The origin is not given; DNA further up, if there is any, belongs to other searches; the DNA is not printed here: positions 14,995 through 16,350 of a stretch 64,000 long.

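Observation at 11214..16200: IclR regulator translationally coupled to a tandem array of QueG/reductive-dehalogenase-like Fe-S paralogs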

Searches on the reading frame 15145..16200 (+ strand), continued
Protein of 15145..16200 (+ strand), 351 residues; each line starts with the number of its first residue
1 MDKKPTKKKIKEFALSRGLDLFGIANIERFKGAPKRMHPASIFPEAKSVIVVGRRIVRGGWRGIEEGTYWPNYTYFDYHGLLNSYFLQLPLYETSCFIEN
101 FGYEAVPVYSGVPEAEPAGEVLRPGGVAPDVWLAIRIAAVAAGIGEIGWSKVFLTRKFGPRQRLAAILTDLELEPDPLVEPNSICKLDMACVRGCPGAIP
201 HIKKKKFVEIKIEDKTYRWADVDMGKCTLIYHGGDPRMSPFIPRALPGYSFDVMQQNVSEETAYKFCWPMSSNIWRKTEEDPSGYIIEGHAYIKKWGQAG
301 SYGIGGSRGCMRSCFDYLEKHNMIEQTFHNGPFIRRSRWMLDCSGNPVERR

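Call 60: search_solved_structures(query=A2, max_evalue=0.01, show_alignments=4)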
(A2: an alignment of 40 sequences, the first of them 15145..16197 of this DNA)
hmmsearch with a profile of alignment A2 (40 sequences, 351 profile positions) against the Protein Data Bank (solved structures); distinct sequences matched with E-value up to 0.01: 6.
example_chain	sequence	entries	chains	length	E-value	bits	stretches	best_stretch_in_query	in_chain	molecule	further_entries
8q4h_A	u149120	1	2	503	7.1e-16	61.1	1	138-229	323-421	Tetrachloroethene reductive dehalogenase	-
4uqu_A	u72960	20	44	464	9e-09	37.8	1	139-227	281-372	TETRACHLOROETHENE REDUCTIVE DEHALOGENASE CATALYTIC SUBUNIT PCEA | TETRACHLOROETHENE REDUCTIVE DEHALOGENASE CATALYTIC SUBUNIT | Tetrachloroethene reductive dehal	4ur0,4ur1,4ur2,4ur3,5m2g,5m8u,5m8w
5d6s_A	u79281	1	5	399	5.5e-06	28.6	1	137-199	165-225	Epoxyqueuosine reductase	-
5d08_A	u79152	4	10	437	1.2e-05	27.4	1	117-199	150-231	Epoxyqueuosine reductase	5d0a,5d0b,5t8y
4ras_A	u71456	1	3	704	0.0071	18.4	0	138-200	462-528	Oxidoreductase, NAD-binding/iron-sulfur cluster-binding protein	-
6zxu_A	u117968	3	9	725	0.0075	18.3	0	138-200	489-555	Oxidoreductase, NAD-binding/iron-sulfur cluster-binding protein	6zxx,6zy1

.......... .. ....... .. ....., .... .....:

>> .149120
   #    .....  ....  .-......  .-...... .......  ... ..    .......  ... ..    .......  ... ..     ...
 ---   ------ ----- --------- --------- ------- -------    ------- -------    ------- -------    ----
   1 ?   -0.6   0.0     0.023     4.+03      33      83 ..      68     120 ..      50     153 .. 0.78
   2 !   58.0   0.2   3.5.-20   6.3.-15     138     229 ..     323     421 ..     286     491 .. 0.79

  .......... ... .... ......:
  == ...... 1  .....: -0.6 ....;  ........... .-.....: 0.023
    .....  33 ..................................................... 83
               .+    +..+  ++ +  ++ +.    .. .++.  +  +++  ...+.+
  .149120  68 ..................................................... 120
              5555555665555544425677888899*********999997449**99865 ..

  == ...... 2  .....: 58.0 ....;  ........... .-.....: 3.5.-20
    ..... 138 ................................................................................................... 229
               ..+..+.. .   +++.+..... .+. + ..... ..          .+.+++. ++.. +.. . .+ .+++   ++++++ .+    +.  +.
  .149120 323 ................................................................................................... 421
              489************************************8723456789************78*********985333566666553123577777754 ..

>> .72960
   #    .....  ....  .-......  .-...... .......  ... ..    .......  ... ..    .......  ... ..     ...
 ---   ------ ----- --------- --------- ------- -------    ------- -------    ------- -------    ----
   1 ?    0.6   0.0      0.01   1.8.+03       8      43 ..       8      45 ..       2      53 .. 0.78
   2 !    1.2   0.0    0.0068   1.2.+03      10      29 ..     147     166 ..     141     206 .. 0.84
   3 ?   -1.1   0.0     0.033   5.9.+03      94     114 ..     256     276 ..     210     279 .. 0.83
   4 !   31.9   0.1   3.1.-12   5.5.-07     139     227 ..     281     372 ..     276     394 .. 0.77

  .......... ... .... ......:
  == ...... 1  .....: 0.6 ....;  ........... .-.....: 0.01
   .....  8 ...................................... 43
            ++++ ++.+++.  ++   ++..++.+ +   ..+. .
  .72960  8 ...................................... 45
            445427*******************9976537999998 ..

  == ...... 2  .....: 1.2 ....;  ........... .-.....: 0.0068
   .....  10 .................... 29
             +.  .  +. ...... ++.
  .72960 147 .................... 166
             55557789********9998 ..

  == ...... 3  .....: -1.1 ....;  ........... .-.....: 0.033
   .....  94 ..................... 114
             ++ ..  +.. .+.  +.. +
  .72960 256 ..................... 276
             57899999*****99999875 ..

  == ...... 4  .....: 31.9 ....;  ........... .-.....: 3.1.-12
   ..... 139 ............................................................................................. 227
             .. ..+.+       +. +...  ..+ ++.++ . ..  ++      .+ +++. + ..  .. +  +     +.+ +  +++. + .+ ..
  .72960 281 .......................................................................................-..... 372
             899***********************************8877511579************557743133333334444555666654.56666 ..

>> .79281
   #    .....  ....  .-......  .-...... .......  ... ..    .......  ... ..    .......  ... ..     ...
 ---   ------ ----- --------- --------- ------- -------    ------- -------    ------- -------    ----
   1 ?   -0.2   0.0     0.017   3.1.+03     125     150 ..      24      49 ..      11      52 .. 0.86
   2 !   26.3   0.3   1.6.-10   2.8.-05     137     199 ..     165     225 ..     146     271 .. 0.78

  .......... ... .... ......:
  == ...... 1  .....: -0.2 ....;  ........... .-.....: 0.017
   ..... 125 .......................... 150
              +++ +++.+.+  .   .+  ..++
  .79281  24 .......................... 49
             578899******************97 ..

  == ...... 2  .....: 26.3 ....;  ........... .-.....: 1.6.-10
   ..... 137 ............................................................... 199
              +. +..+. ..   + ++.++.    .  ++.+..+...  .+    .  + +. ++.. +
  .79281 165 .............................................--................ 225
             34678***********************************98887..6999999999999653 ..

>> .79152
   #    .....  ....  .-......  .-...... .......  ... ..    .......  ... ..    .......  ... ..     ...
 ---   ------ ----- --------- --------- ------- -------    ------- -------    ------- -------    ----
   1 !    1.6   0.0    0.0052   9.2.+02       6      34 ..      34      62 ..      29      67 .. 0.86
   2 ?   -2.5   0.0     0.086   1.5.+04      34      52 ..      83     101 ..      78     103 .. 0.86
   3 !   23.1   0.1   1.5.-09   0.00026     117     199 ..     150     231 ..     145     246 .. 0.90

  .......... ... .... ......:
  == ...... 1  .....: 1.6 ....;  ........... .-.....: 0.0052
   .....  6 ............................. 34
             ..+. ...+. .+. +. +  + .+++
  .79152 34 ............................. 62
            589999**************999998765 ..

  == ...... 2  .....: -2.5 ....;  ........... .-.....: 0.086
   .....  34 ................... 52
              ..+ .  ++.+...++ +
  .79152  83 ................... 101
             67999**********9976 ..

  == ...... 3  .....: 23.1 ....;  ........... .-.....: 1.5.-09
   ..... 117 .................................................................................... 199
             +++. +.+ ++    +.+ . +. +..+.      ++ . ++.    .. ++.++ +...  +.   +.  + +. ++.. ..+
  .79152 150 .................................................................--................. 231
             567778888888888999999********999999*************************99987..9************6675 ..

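Call 73: search_protein_representatives(alignment_id=A2)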
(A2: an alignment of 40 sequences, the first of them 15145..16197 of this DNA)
Query: 40 sequences, 351 profile positions. Proteins with E-value up to 0.001 (for the whole library): 3436; up to 1e-10: 1013; up to 1e-30: 218. The best 150 are listed.
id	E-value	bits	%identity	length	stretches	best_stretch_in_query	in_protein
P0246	3.2e-115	401.0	-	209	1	140-347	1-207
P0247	9.9e-115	399.4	-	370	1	4-330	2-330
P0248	2.9e-101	355.2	-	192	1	4-193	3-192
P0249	4.3e-92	325.0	-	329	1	5-347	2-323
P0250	4.5e-89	315.1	-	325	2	3-245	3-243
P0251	9.9e-83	294.2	-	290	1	37-344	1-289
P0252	3.6e-81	289.1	-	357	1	5-344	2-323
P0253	7.0e-81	288.1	-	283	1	91-342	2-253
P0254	8.7e-79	281.2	-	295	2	7-240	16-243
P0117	1.8e-76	273.7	-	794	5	7-228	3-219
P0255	2.0e-76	273.5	-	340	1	3-325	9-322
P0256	1.2e-75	270.9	-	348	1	7-265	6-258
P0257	7.6e-75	268.3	-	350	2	5-235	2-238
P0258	8.5e-75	268.1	-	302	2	6-246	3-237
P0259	2.4e-74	266.6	-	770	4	4-232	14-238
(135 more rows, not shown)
